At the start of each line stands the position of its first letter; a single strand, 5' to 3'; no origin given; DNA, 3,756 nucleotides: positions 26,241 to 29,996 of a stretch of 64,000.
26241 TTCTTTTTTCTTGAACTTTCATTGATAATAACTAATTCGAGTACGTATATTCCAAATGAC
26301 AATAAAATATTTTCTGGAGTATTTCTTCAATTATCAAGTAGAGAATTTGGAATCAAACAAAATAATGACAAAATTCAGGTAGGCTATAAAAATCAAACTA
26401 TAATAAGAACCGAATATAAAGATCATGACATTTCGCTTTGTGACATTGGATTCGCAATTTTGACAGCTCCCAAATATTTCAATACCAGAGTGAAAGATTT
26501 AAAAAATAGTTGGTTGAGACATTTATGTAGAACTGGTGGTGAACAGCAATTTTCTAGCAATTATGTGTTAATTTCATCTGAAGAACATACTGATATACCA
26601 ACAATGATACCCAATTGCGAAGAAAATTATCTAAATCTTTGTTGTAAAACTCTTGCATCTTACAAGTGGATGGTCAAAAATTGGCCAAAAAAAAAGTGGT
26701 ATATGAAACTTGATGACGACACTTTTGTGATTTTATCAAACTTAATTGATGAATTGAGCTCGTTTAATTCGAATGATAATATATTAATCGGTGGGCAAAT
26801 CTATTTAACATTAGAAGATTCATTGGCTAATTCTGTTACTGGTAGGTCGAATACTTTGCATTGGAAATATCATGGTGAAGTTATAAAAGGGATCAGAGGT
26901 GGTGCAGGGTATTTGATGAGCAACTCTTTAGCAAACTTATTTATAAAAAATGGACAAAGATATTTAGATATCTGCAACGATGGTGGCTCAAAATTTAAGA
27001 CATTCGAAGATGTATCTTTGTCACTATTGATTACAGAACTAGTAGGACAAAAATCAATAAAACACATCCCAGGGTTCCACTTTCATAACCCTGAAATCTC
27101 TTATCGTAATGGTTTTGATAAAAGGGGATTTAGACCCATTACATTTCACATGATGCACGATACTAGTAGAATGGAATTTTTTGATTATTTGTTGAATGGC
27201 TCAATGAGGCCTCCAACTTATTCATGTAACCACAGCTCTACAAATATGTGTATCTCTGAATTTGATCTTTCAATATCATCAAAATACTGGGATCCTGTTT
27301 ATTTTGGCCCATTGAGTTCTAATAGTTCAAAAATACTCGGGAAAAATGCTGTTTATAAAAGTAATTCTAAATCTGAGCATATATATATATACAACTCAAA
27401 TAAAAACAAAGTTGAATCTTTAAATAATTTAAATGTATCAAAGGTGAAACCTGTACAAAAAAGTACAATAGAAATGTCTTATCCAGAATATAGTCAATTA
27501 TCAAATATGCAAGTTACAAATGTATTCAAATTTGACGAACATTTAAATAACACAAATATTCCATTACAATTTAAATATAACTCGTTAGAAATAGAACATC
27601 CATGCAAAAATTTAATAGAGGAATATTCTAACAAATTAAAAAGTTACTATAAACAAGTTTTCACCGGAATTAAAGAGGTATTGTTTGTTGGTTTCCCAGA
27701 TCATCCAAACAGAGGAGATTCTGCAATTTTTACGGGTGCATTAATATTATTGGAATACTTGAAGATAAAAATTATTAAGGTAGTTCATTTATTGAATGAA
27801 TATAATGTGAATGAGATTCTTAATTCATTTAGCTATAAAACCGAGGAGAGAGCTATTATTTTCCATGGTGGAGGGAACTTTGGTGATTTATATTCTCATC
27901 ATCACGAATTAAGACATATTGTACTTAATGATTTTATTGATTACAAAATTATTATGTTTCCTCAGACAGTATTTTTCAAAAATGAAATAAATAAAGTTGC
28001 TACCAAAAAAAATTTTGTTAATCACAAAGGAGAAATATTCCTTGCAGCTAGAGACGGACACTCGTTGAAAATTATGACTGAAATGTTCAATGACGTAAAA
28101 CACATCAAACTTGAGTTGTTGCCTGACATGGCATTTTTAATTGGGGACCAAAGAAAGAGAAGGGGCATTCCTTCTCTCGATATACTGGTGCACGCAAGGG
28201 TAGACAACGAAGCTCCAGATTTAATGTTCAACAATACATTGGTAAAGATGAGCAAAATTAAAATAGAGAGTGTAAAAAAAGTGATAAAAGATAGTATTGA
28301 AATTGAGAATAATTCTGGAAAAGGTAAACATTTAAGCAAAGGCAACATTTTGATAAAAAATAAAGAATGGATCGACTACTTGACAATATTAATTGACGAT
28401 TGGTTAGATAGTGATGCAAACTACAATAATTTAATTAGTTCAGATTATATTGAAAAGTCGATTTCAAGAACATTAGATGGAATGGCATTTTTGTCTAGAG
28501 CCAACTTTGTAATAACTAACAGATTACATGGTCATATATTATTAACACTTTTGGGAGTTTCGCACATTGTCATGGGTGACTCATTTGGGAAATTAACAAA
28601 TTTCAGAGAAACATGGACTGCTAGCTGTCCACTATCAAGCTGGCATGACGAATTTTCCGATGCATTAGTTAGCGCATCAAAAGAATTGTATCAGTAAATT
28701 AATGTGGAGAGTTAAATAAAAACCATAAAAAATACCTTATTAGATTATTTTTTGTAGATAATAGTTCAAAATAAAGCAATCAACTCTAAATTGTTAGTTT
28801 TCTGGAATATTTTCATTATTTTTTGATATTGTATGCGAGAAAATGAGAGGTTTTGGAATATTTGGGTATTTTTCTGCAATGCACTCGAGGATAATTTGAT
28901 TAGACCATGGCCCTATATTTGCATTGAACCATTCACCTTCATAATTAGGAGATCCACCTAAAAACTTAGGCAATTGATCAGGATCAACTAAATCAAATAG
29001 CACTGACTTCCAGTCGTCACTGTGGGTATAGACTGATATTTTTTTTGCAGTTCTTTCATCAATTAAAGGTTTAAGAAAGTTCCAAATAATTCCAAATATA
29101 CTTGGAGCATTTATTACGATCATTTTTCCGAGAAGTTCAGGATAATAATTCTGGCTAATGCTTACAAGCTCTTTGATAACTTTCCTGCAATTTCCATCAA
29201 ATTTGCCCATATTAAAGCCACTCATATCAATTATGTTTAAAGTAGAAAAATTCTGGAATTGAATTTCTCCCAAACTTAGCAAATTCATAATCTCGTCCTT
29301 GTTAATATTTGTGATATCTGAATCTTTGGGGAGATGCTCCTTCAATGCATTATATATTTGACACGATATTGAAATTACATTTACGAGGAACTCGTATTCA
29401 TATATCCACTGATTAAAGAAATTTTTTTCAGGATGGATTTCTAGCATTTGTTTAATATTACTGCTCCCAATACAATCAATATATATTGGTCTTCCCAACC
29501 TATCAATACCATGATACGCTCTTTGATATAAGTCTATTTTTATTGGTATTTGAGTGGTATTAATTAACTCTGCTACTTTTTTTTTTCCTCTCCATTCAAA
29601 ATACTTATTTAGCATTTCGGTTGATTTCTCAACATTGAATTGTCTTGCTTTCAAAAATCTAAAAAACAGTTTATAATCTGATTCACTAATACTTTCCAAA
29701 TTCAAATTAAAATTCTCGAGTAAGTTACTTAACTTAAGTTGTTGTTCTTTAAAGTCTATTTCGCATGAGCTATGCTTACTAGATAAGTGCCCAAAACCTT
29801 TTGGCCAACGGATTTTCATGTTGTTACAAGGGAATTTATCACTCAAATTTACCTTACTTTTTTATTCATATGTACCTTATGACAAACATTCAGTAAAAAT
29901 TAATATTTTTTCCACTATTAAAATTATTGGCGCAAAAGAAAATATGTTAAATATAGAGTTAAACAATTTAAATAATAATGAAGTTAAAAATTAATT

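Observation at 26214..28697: Single polypeptide fusing a GT31/Fringe-like glycosyltransferase domain to a Pvg1/CsaB-type pyruvyltransferase domain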

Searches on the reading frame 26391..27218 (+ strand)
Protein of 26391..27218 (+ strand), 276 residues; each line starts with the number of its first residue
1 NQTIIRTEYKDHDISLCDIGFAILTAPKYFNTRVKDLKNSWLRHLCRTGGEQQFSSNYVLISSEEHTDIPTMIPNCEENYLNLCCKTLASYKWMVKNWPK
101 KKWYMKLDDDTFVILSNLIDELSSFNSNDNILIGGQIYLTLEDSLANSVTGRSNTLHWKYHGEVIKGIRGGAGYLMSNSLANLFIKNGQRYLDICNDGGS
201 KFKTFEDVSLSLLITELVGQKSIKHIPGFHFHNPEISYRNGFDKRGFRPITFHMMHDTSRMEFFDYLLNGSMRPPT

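Call 39: find_homologous_proteins(query=A2, max_evalue=0.001)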
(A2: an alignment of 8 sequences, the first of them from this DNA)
Query A2 (8 sequences) (276 aa, profile of the alignment): 1 proteins with E <= 0.001 among 4370 candidates.
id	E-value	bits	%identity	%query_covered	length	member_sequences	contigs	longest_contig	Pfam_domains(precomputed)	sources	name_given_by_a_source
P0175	2.7e-4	38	24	49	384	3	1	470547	PF01762.28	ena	-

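Call 41: search_solved_structures(query=A2, max_evalue=0.01, show_alignments=3)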
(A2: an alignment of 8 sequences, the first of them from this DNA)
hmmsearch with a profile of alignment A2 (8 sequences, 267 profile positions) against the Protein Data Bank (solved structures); distinct sequences matched with E-value up to 0.01: 11.
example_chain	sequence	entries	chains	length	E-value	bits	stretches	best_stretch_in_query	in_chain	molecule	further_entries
7q4i_A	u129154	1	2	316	1.6e-16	63.6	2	16-136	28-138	Glycoprotein-N-acetylgalactosamine 3-beta-galactosyltransferase 1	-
12em_A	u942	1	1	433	2e-13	53.4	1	51-134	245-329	Beta-1,3-glucosyltransferase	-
9q8z_B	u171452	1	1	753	1.2e-09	41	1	85-223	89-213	Chondroitin sulfate synthase 3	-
9o4g_A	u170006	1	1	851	1.8e-09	40.5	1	85-222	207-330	Chondroitin sulfate synthase 3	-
2j0a_A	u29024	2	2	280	1.8e-09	40.5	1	12-184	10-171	BETA-1,3-N-ACETYLGLUCOSAMINYLTRANSFERASE MANIC FRINGE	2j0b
8zwp_A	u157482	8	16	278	1.2e-07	34.4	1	19-188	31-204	Beta-1,3-galactosyltransferase 5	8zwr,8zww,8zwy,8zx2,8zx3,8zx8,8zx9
9sp7_A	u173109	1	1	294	0.00012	24.7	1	30-208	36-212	Beta-1,3-galactosyltransferase 6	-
6wmm_A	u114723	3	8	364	0.00034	23.2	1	59-176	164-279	N-acetyllactosaminide beta-1,3-N-acetylglucosaminyltransferase 2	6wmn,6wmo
7jhk_A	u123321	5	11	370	0.00035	23.1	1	59-138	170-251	N-acetyllactosaminide beta-1,3-N-acetylglucosaminyltransferase 2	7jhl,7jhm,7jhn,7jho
7jhi_A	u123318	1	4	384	0.00037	23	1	59-138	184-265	N-acetyllactosaminide beta-1,3-N-acetylglucosaminyltransferase 2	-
8sz3_A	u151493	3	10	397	0.00039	23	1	59-138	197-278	N-acetyllactosaminide beta-1,3-N-acetylglucosaminyltransferase 2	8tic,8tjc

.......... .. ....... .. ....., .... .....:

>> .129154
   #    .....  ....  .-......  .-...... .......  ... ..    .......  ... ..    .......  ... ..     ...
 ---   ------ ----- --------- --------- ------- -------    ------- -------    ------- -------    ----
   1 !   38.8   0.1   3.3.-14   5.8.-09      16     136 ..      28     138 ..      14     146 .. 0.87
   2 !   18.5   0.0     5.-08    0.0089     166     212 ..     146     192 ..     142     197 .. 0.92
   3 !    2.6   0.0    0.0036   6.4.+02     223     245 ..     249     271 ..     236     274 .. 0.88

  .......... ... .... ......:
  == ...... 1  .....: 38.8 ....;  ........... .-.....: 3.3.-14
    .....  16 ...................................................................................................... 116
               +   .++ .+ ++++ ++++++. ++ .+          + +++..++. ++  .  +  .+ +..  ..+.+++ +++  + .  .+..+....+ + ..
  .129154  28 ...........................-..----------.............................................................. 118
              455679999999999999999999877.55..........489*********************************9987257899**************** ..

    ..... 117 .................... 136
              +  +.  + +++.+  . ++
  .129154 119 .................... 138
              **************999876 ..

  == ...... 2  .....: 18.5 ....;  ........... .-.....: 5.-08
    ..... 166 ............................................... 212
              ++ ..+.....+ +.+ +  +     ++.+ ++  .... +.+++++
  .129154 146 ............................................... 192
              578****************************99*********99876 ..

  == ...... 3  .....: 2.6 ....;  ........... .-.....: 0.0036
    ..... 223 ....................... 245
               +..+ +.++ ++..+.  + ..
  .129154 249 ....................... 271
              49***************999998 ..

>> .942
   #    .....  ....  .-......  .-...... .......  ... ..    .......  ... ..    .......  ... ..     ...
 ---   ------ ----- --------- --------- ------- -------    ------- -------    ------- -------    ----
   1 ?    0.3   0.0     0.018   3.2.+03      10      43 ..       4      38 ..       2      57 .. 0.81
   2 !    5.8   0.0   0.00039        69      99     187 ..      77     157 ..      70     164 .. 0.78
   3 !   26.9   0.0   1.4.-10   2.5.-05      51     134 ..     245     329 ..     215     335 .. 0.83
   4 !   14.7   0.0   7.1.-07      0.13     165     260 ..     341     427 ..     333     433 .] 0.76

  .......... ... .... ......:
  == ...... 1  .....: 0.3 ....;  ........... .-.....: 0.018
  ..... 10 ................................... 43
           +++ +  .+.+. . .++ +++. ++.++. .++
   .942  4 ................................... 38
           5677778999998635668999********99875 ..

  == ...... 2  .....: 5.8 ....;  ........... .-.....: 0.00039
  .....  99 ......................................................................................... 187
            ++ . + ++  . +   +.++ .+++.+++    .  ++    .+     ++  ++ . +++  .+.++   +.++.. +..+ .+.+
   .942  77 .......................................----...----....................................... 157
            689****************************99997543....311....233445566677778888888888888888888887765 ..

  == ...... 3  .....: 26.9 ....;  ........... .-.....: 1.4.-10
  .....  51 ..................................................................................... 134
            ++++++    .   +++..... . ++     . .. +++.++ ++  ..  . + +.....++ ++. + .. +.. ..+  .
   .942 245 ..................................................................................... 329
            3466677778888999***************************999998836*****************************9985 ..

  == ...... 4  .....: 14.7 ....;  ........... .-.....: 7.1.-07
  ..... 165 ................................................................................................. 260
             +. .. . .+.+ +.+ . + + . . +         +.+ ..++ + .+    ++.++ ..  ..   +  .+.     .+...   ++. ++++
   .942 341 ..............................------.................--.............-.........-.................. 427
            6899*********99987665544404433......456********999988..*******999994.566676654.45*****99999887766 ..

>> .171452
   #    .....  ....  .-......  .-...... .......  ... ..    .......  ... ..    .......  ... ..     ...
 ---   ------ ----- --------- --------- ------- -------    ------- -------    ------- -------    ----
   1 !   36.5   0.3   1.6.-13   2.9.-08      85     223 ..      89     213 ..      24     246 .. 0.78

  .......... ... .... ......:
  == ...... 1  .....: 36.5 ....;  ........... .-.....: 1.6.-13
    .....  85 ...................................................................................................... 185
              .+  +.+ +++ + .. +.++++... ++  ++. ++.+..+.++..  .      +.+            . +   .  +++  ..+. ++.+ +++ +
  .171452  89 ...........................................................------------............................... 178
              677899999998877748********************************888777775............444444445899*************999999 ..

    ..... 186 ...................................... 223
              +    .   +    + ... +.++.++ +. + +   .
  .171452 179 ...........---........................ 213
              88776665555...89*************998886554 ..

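Call 73: predict_structure(alignment_id=A3)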
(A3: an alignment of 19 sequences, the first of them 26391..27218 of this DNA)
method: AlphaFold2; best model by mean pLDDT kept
length: 276 residues; sequences in the alignment: 19
mean_pLDDT: 85.5   pTM: 0.86
mean pLDDT of the five models: 85.5, 85.3, 78.7, 76.8, 76.6
residues with pLDDT >= 90: 167; 70-90: 67; 50-70: 24; < 50: 18
segments of 3 or more residues with pLDDT < 50: 1-7, 49-52, 272-276
pLDDT, mean of each block of 10 residues (from residue 1): 47 88 91 93 78 73 89 87 93 97 97 96 95 93 58 72 86 97 98 89 88 97 94 82 70 94 90 45
secondary structure, 60 per line:
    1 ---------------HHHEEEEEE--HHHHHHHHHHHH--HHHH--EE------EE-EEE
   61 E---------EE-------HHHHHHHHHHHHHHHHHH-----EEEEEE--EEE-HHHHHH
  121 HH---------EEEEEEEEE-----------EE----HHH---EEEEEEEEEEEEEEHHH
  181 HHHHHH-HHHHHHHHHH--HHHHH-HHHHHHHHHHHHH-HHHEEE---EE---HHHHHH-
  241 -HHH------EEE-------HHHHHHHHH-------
elements in order: E19-24 H27-38 H41-44 E58-61 H80-97 E103-108 E111-113 H115-122 E132-140 E164-177 H178-186 H188-197 H200-204 H206-218 E223-225 H234-239 E251-253 H261-269

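Call 76: fold_search(model_id=the predicted structure, library=pdb)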
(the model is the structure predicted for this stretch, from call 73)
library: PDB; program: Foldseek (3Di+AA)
matches with E <= 10: 847; with E <= 0.001: 74
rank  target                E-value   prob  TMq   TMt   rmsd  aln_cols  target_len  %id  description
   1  7jhl_B                1.8e-11  1.00  0.59  0.50   7.0       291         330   17  Structure of human beta 1,3-N-acetylglucosaminyltransferase 2 with UDP-N-acetylglucosamine (released 2020-11-18)
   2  8tjc_A                4.5e-11  1.00  0.57  0.49   6.9       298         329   18  Structure of human beta 1,3-N-acetylglucosaminyltransferase 2 with compound 8a (released 2023-12-06)
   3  8tic_A                5.7e-11  1.00  0.57  0.49   7.3       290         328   18  Structure of human beta 1,3-N-acetylglucosaminyltransferase 2 with compound 1 (released 2023-12-06)
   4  7jhk_D                6.9e-11  1.00  0.60  0.51   7.2       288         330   17  Structure of human beta 1,3-N-acetylglucosaminyltransferase 2 in unliganded form (released 2020-11-18)
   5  7jhi_B                7.8e-11  1.00  0.59  0.50   8.0       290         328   18  Structure of human beta 1,3-N-acetylglucosaminyltransferase 2 iodide-derivative (released 2020-11-18)
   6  8tic_D                7.8e-11  1.00  0.59  0.52   8.2       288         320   16  Structure of human beta 1,3-N-acetylglucosaminyltransferase 2 with compound 1 (released 2023-12-06)
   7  7jhi_C                8.3e-11  1.00  0.59  0.50   7.0       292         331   17  Structure of human beta 1,3-N-acetylglucosaminyltransferase 2 iodide-derivative (released 2020-11-18)
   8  6wmo_B                8.3e-11  1.00  0.57  0.51   7.2       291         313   18  Human poly-N-acetyl-lactosamine synthase structure demonstrates a modular assembly of catalytic subsites for GT-A glyc (released 2020-12-02)
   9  6wmn_C                1.6e-10  1.00  0.57  0.49   7.7       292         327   16  Human poly-N-acetyl-lactosamine synthase structure demonstrates a modular assembly of catalytic subsites for GT-A glyc (released 2020-12-02)
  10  7jhn_A                2.1e-10  1.00  0.58  0.50   8.0       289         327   17  Structure of human beta 1,3-N-acetylglucosaminyltransferase 2 with UDP and trisaccharide GlcNAc-beta1-3Gal-beta1-4GlcN (released 2020-11-18)
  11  7jho_B                2.1e-10  1.00  0.58  0.49   7.7       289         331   17  Structure of human beta 1,3-N-acetylglucosaminyltransferase 2 with UDP (released 2020-11-18)
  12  8tjc_B                2.2e-10  1.00  0.58  0.49   7.3       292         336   17  Structure of human beta 1,3-N-acetylglucosaminyltransferase 2 with compound 8a (released 2023-12-06)
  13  8tjc_C                2.7e-10  1.00  0.58  0.50   7.1       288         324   18  Structure of human beta 1,3-N-acetylglucosaminyltransferase 2 with compound 8a (released 2023-12-06)
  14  6wmm_B                2.9e-10  1.00  0.57  0.49   7.1       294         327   17  Human poly-N-acetyl-lactosamine synthase structure demonstrates a modular assembly of catalytic subsites for GT-A glyc (released 2020-12-02)
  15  7q4i_B                3.3e-10  1.00  0.62  0.61   5.7       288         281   15  Crystal structure of DmC1GalT1 in complex with UDP-Mn2+ and the APD-TGalNAc-RP (released 2022-04-13)
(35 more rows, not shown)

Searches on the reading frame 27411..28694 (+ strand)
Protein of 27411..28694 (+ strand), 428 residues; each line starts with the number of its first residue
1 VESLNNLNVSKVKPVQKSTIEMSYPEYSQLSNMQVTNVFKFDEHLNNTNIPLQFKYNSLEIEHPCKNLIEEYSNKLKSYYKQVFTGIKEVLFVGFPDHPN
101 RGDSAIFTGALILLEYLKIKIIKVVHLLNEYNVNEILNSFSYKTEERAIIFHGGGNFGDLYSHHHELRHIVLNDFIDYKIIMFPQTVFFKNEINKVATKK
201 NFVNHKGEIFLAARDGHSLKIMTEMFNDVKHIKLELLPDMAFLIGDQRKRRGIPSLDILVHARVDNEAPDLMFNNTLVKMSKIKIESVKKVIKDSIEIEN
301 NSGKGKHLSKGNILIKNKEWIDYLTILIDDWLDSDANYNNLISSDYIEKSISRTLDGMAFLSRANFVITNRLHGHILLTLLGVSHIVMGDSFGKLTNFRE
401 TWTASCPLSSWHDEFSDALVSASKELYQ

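Call 3: search_protein_families(library=pfam, proteins=[window:27411-28694:+], max_evalue=1)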
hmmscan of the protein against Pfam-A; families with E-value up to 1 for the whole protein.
window:27411-28694:+ (428 aa): 2 families
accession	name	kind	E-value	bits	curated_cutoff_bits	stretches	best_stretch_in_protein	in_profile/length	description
PF04230.19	PS_pyruv_trans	-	8.1e-24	85.4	25.3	1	100-389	1-277/280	Polysaccharide pyruvyl transferase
PF17951.6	FAS_meander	-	0.17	12.1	23.1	1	31-86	90-145/146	Fatty acid synthase meander beta sheet domain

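Call 12: search_solved_structures(query=window:27411-28694:+, max_evalue=1, show_alignments=2)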
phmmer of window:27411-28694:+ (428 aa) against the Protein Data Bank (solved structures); distinct sequences matched with E-value up to 1: 2.
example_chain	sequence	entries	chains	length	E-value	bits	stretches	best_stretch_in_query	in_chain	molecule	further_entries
5ax7_A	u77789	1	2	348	1.6e-52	181.9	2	64-268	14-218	Pyruvyl transferase 1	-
9tpe_A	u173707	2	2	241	0.97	11.4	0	149-196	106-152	N-glycosidase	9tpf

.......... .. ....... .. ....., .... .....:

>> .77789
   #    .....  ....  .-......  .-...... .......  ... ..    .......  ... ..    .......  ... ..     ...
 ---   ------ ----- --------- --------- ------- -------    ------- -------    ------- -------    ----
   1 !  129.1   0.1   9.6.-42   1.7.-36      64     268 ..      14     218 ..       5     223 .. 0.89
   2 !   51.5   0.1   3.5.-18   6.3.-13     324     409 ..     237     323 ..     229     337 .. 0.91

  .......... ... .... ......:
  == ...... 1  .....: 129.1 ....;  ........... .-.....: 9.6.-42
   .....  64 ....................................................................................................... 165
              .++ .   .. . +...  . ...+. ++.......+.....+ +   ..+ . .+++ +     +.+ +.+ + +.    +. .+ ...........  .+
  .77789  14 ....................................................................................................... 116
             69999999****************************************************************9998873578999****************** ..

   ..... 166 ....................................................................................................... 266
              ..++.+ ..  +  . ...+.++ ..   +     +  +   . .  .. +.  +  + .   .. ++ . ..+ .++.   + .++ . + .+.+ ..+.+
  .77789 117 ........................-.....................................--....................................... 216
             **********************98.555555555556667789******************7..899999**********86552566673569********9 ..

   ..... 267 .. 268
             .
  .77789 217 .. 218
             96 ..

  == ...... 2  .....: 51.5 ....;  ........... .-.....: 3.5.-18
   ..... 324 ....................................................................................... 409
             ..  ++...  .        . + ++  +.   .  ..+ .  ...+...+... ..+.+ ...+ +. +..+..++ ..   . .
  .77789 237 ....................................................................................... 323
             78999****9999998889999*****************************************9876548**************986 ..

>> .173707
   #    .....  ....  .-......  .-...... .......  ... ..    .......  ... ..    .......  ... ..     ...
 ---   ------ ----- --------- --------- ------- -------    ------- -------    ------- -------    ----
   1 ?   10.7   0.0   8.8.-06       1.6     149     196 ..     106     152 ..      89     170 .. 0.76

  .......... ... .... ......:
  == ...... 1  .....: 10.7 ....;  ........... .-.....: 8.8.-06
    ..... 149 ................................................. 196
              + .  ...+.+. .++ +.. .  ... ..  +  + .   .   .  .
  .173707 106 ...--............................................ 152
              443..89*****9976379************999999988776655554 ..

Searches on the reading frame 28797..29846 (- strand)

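Call 31: search_protein_families(library=pfam, proteins=[window:28797-29846:-], max_evalue=0.001)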
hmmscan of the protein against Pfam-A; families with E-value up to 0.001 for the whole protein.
window:28797-29846:- (350 aa): 2 families
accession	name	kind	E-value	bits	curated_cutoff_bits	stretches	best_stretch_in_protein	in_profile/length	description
PF00650.25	CRAL_TRIO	-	8.6e-28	97.5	22.6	1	111-298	8-153/153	CRAL/TRIO domain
PF03765.21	CRAL_TRIO_N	-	1.2e-06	29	23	1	48-80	24-53/54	CRAL/TRIO, N-terminal domain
